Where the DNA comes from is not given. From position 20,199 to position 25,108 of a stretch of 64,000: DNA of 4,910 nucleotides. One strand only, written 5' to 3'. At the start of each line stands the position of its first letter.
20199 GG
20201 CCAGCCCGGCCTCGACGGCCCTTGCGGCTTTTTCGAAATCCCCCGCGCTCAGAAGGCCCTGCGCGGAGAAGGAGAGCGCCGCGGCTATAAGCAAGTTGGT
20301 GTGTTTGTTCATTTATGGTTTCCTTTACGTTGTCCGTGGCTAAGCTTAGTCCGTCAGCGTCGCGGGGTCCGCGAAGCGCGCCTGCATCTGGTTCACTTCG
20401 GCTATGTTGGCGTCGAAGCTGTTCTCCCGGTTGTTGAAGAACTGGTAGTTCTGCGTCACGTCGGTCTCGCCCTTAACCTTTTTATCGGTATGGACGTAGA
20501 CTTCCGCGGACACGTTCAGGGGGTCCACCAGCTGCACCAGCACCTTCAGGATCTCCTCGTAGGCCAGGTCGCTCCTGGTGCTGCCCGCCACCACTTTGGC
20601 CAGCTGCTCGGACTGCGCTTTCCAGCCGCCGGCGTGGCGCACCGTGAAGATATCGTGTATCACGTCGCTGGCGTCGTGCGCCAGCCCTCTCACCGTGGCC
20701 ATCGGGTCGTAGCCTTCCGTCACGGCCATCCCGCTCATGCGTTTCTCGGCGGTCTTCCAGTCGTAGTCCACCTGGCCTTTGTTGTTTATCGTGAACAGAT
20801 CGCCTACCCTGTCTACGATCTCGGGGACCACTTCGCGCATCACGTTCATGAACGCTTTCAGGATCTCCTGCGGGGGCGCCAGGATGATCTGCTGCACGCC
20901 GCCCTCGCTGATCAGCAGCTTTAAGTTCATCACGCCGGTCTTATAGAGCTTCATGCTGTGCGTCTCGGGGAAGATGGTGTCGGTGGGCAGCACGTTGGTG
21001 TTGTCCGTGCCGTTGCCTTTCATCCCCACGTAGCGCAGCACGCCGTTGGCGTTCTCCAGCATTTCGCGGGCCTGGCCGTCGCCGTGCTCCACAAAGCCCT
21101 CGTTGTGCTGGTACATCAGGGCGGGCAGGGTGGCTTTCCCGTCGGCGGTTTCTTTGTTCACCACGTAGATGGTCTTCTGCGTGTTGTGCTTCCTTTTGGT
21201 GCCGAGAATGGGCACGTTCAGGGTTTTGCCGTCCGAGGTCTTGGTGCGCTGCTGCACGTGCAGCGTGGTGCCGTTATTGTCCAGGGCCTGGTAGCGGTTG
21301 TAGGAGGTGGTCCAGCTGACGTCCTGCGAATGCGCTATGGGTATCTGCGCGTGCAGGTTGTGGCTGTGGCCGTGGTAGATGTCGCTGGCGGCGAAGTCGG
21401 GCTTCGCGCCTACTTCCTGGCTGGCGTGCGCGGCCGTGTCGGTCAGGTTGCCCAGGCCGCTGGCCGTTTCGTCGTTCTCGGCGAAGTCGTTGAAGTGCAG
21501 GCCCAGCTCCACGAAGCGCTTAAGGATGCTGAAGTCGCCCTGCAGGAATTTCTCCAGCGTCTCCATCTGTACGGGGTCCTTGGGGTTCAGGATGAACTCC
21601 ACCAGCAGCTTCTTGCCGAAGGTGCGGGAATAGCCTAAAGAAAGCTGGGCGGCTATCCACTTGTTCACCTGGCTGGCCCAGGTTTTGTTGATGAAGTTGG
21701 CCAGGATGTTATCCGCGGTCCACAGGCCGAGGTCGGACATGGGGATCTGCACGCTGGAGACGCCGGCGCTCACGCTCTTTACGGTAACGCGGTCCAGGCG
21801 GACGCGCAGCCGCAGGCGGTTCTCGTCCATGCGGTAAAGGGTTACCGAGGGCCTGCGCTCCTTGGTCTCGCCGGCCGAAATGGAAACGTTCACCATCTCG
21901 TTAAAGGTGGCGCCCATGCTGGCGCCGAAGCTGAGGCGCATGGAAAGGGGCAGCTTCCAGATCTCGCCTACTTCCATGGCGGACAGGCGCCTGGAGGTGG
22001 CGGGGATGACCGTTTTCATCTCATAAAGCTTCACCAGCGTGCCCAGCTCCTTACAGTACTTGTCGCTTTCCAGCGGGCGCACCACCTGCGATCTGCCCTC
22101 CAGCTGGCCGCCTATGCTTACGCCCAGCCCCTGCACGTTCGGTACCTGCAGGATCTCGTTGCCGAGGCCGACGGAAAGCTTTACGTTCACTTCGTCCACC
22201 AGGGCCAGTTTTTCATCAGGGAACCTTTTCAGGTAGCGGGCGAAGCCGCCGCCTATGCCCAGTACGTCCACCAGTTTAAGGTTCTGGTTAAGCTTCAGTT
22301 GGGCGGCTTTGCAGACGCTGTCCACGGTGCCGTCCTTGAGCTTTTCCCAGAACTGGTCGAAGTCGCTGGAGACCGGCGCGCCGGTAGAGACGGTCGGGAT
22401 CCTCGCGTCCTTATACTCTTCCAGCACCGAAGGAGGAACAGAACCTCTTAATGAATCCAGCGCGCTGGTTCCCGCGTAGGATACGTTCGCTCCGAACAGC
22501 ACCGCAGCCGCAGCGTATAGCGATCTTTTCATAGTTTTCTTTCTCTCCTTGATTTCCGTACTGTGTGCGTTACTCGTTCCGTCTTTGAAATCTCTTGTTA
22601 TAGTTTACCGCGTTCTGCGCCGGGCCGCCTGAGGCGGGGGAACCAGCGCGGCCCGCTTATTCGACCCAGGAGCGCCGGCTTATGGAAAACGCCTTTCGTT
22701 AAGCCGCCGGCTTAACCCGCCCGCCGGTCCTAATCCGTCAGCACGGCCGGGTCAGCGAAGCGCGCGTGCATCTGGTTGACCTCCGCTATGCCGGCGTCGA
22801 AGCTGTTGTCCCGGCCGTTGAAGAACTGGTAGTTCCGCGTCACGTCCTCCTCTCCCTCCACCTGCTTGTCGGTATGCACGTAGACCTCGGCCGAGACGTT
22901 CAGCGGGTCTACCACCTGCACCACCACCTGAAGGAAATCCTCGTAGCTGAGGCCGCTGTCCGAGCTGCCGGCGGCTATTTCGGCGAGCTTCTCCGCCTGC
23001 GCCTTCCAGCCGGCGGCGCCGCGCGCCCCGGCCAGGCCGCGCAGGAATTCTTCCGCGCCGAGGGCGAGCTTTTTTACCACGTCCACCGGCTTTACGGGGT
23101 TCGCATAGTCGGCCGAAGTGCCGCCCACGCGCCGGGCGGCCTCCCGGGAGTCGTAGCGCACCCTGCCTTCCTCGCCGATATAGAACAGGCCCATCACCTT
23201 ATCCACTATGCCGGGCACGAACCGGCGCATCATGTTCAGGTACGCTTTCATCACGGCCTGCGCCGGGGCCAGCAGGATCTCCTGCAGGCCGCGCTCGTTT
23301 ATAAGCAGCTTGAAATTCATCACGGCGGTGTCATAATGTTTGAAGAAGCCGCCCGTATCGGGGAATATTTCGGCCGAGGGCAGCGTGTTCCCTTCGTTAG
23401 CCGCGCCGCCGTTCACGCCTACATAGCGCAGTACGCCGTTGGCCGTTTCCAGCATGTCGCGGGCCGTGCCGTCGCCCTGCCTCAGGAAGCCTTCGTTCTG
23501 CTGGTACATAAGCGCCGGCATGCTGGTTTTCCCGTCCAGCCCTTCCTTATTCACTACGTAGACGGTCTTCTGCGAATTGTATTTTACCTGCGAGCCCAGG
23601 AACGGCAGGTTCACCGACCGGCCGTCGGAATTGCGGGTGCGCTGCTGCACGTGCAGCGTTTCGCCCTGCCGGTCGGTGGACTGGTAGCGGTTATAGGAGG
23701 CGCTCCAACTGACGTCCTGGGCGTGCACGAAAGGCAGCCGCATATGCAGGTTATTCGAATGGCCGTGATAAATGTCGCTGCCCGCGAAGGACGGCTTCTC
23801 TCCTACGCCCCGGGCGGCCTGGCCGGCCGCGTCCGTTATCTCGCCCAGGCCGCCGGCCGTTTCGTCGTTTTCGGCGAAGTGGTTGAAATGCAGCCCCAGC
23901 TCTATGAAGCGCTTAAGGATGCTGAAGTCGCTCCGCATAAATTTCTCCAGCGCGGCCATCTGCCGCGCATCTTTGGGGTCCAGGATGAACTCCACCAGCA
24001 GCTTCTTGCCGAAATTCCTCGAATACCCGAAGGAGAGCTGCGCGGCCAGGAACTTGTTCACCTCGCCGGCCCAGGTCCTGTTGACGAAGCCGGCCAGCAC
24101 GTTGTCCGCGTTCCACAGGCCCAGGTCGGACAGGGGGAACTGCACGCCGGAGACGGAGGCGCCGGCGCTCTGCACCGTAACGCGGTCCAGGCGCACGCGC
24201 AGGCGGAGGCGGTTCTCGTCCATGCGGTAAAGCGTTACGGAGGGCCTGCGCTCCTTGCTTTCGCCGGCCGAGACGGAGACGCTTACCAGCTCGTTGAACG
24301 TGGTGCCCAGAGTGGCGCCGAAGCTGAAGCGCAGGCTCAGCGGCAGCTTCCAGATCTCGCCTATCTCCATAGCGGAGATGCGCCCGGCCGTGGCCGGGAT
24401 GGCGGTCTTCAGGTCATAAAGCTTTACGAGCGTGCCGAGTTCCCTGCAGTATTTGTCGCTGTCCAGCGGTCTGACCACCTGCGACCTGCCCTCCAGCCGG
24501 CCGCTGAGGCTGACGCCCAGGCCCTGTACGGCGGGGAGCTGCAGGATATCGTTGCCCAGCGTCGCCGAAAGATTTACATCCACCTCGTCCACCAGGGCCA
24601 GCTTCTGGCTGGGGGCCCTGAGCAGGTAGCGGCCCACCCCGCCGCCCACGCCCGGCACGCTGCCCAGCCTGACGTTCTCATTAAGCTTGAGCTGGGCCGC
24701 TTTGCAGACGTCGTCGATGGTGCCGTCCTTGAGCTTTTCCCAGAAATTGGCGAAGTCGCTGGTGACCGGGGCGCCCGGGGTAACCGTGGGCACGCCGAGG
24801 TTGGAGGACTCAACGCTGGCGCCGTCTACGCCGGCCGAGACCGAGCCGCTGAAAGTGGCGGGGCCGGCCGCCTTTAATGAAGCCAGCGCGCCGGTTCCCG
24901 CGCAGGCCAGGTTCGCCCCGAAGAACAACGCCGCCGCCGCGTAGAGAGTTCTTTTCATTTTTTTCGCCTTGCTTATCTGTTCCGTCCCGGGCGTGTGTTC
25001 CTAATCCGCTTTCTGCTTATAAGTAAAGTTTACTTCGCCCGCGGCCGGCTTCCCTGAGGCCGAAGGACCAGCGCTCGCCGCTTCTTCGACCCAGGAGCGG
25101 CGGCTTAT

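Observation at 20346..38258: Family A: three 728-768 aa secreted paralogs with no recognisable domain, each behind its own cassette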

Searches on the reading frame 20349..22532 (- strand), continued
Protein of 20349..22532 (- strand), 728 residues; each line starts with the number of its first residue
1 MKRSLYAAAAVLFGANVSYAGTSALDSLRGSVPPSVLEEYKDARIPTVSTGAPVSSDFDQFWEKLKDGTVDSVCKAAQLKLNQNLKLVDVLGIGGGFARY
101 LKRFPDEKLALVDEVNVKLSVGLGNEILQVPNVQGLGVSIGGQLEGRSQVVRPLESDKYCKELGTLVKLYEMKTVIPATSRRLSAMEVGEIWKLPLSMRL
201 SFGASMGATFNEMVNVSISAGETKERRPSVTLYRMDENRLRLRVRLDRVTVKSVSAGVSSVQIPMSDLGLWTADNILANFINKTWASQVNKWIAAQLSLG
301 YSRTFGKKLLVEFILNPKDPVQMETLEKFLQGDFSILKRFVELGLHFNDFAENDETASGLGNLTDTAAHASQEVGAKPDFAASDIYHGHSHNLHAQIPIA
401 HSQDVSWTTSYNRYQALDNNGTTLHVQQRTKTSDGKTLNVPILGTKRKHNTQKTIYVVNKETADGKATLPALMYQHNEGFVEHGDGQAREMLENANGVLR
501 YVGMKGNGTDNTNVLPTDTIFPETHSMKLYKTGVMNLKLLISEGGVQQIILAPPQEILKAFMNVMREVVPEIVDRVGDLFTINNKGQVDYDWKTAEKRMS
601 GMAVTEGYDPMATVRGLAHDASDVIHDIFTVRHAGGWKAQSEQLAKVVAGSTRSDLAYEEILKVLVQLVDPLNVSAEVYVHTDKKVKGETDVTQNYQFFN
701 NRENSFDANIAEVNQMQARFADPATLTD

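Call 98: search_protein_families(library=pfam, alignment_id=A8, max_evalue=1)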
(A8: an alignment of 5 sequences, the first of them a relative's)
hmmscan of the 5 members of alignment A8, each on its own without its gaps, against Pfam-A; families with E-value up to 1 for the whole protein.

A. member 1, L010:2160-3281:+ (374 aa): 2 families
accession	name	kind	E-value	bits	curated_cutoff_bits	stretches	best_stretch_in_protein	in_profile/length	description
PF13860.13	FlgD_ig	-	0.0041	17.5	27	1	318-348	47-78/79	FlgD Ig-like domain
PF16967.11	TcfC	-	0.13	12.3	29.4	0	332-349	39-56/68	E-set like domain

B. families by the number of members that match (of 5 scanned): 5 families
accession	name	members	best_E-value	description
PF07495.19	Y_Y_Y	3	0.0087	Y_Y_Y domain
PF13860.13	FlgD_ig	2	0.0041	FlgD Ig-like domain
PF16967.11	TcfC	2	0.12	E-set like domain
PF11716.13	MDMPI_N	1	0.059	Mycothiol maleylpyruvate isomerase N-terminal domain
PF05996.17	Fe_bilin_red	1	0.2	Ferredoxin-dependent bilin reductase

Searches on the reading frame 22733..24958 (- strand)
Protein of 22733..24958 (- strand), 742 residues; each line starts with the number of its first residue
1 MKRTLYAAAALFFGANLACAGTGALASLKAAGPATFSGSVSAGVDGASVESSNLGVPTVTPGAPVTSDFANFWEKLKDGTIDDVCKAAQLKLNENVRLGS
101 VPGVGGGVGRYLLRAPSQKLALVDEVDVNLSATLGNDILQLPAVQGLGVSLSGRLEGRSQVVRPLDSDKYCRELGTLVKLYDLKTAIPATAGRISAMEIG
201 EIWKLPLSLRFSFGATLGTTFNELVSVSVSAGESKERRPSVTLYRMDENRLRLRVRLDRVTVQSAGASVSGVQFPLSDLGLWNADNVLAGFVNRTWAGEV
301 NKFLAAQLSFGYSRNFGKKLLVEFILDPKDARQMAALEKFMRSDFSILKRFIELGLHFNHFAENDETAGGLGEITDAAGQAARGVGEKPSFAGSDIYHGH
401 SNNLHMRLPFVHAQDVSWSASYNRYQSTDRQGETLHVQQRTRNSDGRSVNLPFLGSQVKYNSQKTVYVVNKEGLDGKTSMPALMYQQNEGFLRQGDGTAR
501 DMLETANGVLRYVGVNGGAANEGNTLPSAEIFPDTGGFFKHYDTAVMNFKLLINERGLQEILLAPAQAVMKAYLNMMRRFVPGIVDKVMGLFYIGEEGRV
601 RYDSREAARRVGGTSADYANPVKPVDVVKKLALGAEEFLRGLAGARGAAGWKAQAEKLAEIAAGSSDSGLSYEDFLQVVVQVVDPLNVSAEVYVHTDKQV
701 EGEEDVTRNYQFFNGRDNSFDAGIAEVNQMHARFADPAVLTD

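Call 7: search_protein_families(library=pfam, proteins=[window:22733-24958:-], max_evalue=1)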
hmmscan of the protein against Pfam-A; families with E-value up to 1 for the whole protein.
window:22733-24958:- (742 aa): 0 families

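Call 8: search_protein_families(library=ncbifam, proteins=[window:22733-24958:-], max_evalue=1)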
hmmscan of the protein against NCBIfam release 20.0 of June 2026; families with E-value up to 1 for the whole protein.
window:22733-24958:- (742 aa): 1 family
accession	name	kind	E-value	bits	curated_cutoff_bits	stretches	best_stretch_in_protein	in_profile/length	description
NF038259.1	ectoine_DoeA_2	exception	0.12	11.1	575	1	517-584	220-285/386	ectoine hydrolase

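Call 81: search_protein_families(library=phrogs, proteins=[window:22733-24958:-], max_evalue=0.1)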
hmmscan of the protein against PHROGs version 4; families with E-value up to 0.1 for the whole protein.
window:22733-24958:- (742 aa): 0 families

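Call 82: search_protein_families(library=padloc, proteins=[window:22733-24958:-], max_evalue=0.1)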
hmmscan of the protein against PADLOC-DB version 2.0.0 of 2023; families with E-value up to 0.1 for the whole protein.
window:22733-24958:- (742 aa): 0 families
